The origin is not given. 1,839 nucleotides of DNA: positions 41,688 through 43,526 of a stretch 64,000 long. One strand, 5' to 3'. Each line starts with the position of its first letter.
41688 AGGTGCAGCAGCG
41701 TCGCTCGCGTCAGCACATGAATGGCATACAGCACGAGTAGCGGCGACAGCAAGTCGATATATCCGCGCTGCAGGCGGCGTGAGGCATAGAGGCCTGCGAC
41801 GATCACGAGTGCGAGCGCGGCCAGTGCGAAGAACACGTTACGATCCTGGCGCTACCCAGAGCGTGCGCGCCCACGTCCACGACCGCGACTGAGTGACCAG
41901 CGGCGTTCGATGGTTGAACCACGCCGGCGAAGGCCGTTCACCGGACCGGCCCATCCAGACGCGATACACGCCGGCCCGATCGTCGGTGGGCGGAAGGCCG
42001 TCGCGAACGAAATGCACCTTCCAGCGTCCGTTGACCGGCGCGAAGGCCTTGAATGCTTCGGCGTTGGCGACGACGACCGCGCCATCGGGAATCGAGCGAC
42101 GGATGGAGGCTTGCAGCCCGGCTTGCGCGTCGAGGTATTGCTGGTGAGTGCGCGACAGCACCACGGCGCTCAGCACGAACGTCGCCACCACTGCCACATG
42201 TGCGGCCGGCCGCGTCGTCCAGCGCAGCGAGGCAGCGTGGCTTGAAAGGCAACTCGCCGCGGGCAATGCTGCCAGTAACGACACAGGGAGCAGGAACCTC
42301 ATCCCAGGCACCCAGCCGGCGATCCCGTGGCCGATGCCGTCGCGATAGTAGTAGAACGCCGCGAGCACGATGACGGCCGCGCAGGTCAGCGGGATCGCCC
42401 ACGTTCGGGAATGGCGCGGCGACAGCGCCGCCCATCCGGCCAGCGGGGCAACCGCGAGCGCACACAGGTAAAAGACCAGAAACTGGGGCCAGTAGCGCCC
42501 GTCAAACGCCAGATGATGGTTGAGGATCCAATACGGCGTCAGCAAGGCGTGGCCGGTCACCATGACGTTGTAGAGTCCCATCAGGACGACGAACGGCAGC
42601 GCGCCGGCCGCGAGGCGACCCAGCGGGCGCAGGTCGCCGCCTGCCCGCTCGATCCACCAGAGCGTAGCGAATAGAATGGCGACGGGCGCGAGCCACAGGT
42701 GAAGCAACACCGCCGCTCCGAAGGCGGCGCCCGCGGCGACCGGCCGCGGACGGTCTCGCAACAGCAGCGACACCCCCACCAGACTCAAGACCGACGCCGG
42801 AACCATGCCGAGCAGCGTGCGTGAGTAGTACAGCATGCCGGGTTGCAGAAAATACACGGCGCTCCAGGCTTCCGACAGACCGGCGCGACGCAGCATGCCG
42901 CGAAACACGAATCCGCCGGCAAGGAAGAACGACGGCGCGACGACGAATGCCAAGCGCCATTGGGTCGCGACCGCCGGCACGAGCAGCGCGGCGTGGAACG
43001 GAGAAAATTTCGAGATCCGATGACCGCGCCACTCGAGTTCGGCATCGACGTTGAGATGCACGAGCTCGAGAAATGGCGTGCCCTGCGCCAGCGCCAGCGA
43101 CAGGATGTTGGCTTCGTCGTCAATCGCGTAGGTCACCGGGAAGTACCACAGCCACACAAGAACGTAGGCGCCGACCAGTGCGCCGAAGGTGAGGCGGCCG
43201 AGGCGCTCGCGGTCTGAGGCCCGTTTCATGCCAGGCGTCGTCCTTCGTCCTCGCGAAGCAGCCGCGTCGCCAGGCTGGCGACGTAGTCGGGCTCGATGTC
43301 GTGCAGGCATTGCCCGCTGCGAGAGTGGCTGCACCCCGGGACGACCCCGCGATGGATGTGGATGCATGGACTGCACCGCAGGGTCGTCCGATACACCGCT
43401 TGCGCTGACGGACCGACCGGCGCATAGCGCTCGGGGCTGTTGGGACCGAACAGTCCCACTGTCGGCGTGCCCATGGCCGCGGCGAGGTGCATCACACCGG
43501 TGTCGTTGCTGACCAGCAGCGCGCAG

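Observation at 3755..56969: Bipartite motif GTTCGY-N14-GCGTTT occurs nine times, always intergenic and always pointing at the adjacent gene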

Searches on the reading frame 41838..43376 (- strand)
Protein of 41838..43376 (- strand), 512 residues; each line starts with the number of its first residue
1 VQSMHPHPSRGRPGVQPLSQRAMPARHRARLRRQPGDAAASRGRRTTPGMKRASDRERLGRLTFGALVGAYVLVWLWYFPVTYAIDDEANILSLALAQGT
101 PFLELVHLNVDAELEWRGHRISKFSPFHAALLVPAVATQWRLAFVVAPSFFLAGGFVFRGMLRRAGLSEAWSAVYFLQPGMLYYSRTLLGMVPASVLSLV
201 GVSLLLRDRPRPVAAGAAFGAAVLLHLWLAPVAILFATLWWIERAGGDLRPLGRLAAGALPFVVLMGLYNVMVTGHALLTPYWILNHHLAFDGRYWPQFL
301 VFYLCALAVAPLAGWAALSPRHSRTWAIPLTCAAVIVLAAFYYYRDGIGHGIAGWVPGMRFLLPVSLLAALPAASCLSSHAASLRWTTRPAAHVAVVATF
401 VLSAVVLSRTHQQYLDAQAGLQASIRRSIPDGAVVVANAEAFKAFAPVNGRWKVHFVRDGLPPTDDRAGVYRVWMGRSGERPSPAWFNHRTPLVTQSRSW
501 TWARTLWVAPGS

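Call 9: search_protein_families(library=pfam, proteins=[window:41838-43376:-], max_evalue=0.001)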
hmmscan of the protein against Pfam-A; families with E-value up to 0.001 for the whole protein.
window:41838-43376:- (512 aa): 0 families

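Call 24: search_protein_families(library=ncbifam, proteins=[window:41838-43376:-], max_evalue=0.01)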
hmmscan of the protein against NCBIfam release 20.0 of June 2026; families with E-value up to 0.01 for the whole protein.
window:41838-43376:- (512 aa): 1 family
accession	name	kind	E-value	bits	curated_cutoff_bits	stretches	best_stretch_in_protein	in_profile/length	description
NF047440.1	LA3751_2_3_fam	subfamily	0.00023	20.1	200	1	117-278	74-248/460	LA_3751/LA_3752 family putative glycosyltransferase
